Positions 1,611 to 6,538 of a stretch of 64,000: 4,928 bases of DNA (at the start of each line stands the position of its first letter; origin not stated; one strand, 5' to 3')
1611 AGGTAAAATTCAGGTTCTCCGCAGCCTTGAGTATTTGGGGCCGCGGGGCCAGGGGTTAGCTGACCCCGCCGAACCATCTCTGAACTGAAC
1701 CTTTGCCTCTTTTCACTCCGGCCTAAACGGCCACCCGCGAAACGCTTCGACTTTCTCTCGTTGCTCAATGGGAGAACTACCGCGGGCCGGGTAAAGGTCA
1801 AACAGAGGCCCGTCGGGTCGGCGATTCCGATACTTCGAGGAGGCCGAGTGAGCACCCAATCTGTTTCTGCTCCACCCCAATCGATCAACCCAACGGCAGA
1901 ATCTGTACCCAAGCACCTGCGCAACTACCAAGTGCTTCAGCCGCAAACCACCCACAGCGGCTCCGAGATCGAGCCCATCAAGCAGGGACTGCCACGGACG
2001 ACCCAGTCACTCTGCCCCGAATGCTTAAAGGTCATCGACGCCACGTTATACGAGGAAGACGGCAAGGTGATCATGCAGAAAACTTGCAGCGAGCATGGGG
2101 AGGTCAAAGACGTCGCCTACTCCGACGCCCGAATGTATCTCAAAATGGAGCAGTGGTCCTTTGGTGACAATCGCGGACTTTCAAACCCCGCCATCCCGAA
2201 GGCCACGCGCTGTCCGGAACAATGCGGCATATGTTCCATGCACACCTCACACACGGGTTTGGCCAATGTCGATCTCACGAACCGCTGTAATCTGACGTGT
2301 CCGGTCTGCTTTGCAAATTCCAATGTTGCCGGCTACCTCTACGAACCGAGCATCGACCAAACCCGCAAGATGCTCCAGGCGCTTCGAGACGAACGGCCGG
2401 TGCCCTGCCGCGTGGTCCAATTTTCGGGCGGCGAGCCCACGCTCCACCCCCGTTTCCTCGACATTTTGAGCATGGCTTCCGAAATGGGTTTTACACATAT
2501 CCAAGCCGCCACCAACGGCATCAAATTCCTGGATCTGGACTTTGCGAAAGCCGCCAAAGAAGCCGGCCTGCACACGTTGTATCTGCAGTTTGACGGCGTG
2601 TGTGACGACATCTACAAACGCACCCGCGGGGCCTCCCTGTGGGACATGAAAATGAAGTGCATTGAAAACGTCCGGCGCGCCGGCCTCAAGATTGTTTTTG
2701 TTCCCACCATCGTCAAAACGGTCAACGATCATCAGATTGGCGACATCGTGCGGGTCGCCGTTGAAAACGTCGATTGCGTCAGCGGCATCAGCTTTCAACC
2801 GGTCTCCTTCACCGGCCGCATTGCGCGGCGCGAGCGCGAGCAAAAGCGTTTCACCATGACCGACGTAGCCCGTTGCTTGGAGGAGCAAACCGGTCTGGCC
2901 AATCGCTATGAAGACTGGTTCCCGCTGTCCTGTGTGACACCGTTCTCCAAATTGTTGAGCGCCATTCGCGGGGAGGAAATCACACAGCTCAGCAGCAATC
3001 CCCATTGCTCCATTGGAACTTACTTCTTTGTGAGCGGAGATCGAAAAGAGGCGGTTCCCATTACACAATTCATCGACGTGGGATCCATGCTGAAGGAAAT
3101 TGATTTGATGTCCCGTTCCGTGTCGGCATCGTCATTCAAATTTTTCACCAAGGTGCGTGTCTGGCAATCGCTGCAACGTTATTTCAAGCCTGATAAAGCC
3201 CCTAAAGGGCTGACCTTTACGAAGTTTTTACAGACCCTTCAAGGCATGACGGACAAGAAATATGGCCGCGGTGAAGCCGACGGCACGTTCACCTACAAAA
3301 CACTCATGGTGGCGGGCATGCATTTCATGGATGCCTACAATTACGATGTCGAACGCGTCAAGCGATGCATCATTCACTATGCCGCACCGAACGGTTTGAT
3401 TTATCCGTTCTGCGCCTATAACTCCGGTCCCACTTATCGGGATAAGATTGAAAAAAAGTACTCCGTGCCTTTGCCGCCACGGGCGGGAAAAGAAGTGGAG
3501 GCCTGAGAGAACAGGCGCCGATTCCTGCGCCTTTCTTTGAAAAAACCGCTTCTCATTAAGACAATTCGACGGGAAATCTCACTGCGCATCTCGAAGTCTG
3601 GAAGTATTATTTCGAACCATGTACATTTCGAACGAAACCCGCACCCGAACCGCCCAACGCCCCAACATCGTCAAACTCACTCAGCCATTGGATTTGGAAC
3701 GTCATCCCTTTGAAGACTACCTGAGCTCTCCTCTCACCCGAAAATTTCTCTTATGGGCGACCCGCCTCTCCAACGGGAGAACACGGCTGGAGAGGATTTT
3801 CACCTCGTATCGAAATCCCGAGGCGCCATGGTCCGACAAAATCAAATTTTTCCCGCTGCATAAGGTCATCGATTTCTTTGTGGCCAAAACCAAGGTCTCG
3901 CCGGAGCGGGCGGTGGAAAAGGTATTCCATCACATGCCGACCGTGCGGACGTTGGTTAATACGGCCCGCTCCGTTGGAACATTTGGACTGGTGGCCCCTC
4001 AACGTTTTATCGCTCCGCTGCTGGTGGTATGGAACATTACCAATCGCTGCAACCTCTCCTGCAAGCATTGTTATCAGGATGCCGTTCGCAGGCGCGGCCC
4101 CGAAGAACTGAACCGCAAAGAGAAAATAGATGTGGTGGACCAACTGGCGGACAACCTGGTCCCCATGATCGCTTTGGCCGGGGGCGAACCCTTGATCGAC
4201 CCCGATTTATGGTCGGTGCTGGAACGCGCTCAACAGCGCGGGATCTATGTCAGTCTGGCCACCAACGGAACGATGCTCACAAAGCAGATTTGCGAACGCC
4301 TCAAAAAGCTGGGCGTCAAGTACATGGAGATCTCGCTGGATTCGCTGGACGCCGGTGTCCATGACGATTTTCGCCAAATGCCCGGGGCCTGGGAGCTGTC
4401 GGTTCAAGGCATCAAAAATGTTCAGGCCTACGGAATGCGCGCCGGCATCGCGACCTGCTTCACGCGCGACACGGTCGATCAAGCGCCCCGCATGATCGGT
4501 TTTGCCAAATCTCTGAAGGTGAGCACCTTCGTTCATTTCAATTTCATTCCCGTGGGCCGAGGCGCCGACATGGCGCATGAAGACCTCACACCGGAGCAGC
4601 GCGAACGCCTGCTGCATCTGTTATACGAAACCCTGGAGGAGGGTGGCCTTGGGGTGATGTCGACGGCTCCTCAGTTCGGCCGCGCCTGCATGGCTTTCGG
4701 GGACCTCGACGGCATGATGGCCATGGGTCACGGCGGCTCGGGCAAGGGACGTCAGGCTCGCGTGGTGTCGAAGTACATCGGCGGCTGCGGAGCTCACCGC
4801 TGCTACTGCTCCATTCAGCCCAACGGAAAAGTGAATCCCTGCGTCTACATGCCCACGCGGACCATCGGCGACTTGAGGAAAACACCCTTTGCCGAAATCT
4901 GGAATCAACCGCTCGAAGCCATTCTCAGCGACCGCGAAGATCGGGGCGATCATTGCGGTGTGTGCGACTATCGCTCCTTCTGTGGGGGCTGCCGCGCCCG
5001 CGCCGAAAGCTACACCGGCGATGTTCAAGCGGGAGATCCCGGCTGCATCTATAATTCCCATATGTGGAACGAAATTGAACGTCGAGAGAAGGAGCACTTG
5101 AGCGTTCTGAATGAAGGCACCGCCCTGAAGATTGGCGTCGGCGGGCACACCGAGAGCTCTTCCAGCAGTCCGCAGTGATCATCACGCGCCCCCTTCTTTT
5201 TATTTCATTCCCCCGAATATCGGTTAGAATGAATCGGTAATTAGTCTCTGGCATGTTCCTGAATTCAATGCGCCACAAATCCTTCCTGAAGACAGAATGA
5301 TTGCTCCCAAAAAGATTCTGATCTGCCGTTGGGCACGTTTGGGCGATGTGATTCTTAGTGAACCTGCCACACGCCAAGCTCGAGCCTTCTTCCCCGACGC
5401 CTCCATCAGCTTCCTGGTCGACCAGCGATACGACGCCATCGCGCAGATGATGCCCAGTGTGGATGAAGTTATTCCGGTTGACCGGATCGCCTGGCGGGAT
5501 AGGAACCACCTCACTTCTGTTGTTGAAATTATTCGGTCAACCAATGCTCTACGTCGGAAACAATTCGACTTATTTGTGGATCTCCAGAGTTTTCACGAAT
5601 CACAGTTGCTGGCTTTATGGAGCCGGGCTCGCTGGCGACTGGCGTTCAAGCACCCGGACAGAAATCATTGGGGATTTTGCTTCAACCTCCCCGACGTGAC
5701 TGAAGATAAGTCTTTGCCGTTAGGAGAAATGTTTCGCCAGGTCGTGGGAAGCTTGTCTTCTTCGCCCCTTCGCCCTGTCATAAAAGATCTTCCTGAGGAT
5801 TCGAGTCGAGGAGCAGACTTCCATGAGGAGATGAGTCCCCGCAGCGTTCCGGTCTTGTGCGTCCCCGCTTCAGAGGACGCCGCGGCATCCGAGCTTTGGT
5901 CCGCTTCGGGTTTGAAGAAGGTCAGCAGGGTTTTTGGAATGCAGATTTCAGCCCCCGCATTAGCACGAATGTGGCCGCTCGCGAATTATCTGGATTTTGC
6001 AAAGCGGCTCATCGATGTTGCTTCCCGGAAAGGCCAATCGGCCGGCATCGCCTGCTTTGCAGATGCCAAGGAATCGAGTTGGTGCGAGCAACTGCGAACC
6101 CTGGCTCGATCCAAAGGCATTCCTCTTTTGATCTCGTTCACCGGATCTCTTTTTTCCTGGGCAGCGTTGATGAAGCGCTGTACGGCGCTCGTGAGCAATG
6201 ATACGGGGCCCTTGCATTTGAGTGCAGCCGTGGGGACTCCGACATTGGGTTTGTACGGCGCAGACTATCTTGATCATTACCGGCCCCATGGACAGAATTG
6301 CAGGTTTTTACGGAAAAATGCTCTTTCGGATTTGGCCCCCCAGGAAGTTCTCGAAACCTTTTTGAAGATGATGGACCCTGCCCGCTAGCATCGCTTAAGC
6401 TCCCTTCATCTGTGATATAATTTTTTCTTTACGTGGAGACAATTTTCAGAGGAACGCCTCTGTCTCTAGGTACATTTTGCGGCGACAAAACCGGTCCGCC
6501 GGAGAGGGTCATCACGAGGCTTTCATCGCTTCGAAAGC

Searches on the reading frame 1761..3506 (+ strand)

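Call 31: search_protein_families(library=pfam, max_evalue=0.0001, proteins=[window:1761-3506:+])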
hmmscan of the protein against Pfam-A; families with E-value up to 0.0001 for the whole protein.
window:1761-3506:+ (581 aa): 2 families
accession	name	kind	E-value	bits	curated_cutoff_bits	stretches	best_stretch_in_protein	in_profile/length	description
PF04055.27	Radical_SAM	-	2.1e-25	90.3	29.5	1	172-331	3-164/166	Radical SAM superfamily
PF23545.1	Zn_ribbon_HMPTM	-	1.5e-19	69.7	27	1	78-118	2-42/45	HMPTM N-terminal zinc ribbon domain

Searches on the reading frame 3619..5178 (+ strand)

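Call 31: search_protein_families(library=pfam, max_evalue=0.0001, proteins=[window:3619-5178:+])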
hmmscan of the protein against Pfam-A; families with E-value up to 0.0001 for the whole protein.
window:3619-5178:+ (519 aa): 3 families
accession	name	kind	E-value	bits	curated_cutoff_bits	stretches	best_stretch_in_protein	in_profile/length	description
PF04055.27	Radical_SAM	-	1.2e-25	91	29.5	1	139-292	2-162/166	Radical SAM superfamily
PF13186.11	SPASM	-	1.2e-09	38.8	21.5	1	390-449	1-66/67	Iron-sulfur cluster-binding domain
PF13353.11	Fer4_12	-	3.2e-06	27.9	22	1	142-240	13-113/137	4Fe-4S single cluster domain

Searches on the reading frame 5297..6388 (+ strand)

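Call 31: search_protein_families(library=pfam, max_evalue=0.0001, proteins=[window:5297-6388:+])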
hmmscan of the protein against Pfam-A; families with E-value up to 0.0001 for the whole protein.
window:5297-6388:+ (363 aa): 1 family
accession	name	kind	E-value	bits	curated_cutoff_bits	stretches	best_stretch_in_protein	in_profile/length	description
PF01075.23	Glyco_transf_9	-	2e-17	63.8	22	1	81-340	4-229/247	Glycosyltransferase family 9 (heptosyltransferase)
